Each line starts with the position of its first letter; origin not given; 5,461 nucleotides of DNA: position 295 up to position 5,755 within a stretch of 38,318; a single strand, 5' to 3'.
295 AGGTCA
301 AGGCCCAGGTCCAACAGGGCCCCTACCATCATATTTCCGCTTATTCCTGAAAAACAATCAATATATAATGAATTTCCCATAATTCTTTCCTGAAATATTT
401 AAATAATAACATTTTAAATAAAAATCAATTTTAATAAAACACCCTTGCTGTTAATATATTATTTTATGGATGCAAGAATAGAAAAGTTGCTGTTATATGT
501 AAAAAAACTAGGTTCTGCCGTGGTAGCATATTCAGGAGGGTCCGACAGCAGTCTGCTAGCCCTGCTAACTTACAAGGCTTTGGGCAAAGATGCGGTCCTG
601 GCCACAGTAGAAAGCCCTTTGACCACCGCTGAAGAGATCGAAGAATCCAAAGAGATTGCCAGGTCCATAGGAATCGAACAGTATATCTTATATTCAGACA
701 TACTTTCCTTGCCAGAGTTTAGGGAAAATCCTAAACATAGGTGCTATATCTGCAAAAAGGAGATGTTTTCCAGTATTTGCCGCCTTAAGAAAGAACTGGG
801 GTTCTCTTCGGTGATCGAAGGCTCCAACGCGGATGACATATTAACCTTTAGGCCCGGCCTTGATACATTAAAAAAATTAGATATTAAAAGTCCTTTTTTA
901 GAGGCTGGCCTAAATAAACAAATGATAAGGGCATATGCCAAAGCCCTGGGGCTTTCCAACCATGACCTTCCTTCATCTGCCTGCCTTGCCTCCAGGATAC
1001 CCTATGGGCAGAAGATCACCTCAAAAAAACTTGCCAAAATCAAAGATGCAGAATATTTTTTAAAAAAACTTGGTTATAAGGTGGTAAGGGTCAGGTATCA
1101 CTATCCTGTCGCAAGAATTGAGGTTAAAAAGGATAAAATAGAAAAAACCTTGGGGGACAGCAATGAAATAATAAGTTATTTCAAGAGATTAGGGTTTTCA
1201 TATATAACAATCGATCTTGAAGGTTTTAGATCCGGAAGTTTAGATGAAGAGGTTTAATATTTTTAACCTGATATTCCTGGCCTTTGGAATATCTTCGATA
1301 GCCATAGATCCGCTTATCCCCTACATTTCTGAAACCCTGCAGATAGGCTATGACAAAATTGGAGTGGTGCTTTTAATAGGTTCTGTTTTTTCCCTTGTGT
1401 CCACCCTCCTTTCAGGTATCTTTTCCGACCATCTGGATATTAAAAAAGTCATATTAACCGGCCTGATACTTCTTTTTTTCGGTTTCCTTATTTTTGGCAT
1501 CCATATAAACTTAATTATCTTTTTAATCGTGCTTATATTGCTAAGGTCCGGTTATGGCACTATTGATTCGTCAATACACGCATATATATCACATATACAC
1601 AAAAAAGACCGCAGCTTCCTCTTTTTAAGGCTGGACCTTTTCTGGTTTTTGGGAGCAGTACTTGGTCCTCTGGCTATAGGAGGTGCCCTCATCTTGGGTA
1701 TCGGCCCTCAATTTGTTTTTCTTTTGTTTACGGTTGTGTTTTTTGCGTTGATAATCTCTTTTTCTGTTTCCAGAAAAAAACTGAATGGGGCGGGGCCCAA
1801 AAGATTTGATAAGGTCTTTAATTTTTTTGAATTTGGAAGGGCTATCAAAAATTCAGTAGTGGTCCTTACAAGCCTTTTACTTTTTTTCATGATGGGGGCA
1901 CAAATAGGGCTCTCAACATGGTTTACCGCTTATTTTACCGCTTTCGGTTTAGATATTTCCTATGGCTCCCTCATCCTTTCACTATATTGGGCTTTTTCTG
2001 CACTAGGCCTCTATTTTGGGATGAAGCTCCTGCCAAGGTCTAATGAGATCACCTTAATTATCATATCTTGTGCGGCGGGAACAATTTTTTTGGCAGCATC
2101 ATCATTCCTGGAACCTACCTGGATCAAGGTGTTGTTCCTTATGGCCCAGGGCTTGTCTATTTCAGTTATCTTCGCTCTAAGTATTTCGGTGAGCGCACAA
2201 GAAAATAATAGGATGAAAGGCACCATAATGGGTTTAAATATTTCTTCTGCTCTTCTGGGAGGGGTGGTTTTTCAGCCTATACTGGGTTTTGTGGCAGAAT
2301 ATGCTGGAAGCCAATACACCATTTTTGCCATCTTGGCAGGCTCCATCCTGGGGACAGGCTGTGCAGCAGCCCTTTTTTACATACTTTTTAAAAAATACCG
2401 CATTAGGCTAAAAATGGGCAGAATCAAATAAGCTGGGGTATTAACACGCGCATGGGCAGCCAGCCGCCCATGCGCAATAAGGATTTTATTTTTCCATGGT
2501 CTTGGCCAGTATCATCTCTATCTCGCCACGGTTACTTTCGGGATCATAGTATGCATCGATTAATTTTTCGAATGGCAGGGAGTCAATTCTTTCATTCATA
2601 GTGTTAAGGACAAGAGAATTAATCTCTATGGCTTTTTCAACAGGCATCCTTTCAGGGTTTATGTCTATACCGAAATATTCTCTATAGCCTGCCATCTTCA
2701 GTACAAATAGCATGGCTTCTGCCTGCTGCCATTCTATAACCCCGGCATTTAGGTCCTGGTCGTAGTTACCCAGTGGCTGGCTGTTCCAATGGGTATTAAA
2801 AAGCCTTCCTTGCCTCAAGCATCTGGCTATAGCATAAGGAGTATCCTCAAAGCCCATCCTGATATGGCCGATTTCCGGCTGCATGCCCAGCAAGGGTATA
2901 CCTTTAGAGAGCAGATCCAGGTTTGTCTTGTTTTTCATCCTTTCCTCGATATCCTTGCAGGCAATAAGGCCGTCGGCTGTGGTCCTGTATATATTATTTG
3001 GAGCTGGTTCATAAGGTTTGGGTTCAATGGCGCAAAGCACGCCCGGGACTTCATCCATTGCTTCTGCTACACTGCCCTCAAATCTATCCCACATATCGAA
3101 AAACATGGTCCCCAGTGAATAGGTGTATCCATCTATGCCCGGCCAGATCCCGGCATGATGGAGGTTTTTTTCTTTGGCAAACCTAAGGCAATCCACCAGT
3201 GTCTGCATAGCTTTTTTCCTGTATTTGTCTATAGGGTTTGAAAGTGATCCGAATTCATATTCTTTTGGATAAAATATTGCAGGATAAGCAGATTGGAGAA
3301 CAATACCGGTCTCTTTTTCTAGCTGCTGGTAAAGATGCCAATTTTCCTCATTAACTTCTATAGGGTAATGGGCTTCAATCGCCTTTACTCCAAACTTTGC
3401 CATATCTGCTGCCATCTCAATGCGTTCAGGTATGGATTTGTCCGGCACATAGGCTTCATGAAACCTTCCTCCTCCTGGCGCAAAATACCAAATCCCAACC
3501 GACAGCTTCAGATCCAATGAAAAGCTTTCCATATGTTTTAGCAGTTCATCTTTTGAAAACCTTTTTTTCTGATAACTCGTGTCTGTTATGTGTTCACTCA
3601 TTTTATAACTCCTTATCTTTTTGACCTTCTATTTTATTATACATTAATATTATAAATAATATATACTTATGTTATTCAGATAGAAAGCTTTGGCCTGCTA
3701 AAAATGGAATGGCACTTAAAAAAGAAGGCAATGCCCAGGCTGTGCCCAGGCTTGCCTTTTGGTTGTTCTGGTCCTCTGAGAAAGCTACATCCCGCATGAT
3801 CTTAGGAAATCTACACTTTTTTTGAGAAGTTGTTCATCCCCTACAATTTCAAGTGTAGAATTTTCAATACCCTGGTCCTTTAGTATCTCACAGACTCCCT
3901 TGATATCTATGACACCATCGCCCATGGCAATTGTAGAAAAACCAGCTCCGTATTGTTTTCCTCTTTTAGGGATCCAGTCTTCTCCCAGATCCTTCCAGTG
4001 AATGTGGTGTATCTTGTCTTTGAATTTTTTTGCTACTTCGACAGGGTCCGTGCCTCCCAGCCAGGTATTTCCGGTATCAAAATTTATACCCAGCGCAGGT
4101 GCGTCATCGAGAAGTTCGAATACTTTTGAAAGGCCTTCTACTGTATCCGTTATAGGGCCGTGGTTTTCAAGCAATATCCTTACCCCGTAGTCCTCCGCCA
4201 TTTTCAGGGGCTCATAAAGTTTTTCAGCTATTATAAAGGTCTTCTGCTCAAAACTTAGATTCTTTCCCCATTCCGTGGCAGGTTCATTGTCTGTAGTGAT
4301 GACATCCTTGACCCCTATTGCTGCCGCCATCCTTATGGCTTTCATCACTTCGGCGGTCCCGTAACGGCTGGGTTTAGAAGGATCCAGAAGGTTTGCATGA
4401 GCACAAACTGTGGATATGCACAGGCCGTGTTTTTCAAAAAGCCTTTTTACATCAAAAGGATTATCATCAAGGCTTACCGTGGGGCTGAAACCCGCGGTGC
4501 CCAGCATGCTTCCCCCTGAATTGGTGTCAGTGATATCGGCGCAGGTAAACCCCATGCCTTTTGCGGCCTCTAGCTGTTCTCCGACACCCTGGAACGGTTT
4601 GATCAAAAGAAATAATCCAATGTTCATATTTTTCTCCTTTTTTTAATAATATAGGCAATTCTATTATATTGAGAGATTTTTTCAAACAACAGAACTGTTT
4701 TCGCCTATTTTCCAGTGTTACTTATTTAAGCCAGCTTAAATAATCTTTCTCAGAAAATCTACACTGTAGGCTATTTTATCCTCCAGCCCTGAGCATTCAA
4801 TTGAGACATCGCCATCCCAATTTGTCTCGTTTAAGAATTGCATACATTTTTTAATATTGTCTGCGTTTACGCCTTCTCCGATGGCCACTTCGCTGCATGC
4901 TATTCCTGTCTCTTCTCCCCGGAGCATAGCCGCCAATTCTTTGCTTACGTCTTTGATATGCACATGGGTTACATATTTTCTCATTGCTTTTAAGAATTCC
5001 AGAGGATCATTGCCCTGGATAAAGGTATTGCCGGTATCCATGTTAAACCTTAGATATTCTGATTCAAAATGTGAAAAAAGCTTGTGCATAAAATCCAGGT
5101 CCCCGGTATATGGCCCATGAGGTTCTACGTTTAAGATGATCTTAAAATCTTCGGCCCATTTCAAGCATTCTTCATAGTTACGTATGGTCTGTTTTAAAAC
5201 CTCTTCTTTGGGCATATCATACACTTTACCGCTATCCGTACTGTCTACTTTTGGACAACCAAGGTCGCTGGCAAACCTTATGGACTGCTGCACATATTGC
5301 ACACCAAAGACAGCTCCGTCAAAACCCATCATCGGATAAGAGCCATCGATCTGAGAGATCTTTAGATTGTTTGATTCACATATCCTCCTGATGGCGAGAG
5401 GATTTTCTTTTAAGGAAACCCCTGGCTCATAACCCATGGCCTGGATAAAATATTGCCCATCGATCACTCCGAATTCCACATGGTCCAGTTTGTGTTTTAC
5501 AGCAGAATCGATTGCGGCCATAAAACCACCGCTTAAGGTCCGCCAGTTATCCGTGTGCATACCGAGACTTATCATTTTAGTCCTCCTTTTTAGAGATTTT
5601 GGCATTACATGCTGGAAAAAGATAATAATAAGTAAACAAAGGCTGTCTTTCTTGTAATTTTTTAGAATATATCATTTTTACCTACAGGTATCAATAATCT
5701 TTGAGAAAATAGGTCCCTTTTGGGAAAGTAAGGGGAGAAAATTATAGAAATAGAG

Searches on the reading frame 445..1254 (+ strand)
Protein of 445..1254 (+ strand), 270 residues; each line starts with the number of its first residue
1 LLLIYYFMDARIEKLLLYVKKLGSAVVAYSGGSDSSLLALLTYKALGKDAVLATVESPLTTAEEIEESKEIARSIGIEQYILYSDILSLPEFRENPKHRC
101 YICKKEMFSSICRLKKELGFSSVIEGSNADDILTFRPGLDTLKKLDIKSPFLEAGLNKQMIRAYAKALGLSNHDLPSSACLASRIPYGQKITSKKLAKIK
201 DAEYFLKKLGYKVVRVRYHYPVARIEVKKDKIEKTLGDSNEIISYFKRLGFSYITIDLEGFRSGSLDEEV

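Call 42: search_protein_families(library=pfam, proteins=[window:445-1254:+], max_evalue=0.00001)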
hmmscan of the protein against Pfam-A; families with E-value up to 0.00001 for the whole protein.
window:445-1254:+ (270 aa): 1 family
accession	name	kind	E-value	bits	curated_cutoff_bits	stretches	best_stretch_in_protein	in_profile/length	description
PF02540.23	NAD_synthase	-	1.1e-06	28.4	21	1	18-79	12-76/242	NAD synthase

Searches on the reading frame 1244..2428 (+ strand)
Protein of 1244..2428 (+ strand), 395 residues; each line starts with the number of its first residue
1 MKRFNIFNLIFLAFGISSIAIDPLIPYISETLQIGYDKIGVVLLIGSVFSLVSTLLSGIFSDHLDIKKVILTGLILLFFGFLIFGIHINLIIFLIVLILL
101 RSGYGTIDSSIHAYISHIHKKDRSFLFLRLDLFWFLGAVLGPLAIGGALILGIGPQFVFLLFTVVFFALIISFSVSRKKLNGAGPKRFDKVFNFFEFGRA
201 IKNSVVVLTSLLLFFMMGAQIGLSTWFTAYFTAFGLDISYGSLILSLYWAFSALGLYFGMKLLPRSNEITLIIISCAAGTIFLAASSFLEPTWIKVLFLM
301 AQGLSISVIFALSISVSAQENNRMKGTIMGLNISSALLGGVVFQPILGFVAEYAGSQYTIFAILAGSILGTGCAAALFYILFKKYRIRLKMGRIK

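Call 42: search_protein_families(library=pfam, proteins=[window:1244-2428:+], max_evalue=0.00001)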
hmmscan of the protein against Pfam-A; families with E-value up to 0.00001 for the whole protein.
window:1244-2428:+ (395 aa): 1 family
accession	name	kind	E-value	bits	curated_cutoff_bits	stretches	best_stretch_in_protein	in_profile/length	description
PF07690.21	MFS_1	-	1.1e-29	103.9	33.4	1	9-339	3-342/347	Major Facilitator Superfamily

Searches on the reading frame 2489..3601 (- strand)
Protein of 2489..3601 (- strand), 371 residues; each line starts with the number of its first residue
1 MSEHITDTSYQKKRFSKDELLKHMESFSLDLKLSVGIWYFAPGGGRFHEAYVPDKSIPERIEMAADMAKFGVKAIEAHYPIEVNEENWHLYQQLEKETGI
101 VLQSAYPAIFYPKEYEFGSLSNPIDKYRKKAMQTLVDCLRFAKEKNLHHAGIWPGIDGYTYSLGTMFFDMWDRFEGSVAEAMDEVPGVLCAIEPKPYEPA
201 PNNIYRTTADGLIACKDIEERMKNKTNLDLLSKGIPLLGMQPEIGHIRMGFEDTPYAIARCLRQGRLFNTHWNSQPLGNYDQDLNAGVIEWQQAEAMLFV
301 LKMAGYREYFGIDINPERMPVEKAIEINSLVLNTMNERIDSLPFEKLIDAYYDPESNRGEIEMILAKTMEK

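Call 42: search_protein_families(library=pfam, proteins=[window:2489-3601:-], max_evalue=0.00001)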
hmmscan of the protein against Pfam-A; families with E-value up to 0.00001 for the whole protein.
window:2489-3601:- (371 aa): 1 family
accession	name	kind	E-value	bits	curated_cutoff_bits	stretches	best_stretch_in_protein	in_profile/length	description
PF01261.30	AP_endonuc_2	-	1.2e-07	32.1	31.1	1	66-323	3-237/249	Xylose isomerase-like TIM barrel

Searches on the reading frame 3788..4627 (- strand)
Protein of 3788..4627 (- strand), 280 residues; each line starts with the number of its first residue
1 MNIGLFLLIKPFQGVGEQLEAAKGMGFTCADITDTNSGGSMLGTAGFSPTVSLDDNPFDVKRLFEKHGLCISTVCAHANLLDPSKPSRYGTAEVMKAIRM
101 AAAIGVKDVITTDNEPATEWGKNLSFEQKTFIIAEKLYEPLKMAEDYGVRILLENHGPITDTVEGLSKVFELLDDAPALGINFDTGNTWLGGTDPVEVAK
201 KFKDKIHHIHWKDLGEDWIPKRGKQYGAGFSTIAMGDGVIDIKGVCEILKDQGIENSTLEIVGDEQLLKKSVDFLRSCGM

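Call 42: search_protein_families(library=pfam, proteins=[window:3788-4627:-], max_evalue=0.00001)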
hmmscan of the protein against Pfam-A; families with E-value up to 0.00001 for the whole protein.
window:3788-4627:- (280 aa): 1 family
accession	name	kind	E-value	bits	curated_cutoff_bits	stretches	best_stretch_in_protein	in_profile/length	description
PF01261.30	AP_endonuc_2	-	1.8e-29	103.6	31.1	1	20-278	2-249/249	Xylose isomerase-like TIM barrel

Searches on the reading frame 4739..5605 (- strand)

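Call 42: search_protein_families(library=pfam, proteins=[window:4739-5605:-], max_evalue=0.00001)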
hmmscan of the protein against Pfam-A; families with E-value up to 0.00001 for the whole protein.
window:4739-5605:- (289 aa): 1 family
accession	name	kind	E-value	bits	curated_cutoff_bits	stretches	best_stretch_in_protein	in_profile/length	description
PF01261.30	AP_endonuc_2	-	4.2e-28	99.1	31.1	1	37-287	6-248/249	Xylose isomerase-like TIM barrel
